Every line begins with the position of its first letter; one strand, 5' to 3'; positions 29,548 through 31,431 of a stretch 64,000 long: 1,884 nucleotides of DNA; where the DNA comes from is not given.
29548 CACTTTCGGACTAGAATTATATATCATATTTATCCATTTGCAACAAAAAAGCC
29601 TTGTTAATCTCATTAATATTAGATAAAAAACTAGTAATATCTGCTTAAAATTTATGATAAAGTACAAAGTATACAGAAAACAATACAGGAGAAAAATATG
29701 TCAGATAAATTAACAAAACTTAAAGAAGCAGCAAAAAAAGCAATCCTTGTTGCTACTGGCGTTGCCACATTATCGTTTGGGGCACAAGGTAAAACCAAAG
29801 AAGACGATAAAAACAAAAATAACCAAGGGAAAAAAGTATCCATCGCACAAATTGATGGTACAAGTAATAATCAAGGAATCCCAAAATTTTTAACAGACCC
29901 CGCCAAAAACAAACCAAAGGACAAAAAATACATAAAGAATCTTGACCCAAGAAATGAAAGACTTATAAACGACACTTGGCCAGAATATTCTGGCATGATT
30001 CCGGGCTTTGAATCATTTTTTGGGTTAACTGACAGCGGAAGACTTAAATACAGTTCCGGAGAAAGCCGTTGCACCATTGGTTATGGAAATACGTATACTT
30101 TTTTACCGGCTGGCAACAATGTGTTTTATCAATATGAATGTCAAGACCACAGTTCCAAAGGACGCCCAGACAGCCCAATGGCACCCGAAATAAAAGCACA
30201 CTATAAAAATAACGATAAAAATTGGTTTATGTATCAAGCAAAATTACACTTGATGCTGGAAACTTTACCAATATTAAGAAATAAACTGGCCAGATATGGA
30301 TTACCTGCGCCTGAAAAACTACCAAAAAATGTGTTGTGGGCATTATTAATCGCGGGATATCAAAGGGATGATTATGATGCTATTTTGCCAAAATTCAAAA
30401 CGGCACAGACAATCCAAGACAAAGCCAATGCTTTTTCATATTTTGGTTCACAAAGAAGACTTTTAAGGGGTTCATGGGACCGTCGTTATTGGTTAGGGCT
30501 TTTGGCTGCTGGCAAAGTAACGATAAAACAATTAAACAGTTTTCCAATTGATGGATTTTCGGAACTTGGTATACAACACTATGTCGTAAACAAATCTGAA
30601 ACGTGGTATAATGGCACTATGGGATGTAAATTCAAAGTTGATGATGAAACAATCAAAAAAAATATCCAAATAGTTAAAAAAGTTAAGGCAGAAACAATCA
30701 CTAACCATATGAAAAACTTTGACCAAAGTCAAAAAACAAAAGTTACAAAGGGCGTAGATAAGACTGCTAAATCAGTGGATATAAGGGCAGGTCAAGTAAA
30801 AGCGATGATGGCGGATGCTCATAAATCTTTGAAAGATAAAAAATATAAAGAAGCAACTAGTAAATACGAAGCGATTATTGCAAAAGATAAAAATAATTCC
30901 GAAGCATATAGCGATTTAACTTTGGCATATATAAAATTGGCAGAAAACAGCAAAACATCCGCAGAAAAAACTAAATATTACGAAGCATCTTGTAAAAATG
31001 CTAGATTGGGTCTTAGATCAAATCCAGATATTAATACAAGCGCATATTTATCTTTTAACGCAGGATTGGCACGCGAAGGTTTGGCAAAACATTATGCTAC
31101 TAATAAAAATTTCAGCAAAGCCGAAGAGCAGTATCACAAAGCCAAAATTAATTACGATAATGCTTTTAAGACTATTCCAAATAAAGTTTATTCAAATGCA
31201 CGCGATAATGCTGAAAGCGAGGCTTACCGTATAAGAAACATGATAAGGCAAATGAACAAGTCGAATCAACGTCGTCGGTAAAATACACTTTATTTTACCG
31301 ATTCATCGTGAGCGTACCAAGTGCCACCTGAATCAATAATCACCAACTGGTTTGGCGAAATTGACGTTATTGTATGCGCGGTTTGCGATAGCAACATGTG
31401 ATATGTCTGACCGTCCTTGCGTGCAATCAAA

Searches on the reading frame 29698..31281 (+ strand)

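Call 57: search_protein_families(library=pfam, proteins=[window:29698-31281:+], max_evalue=0.00001)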
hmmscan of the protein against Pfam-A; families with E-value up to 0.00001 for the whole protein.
window:29698-31281:+ (527 aa): 0 families

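Call 85: search_protein_families(library=pfam, proteins=[window:29698-31281:+], max_evalue=0.1)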
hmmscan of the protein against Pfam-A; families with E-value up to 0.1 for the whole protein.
window:29698-31281:+ (527 aa): 2 families
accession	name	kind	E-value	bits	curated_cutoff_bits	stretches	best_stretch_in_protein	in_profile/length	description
PF14559.12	TPR_19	-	0.00023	21.8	25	1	378-416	2-40/68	Tetratricopeptide repeat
PF13431.12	TPR_17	-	0.073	13.8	24.4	0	390-415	2-27/34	Tetratricopeptide repeat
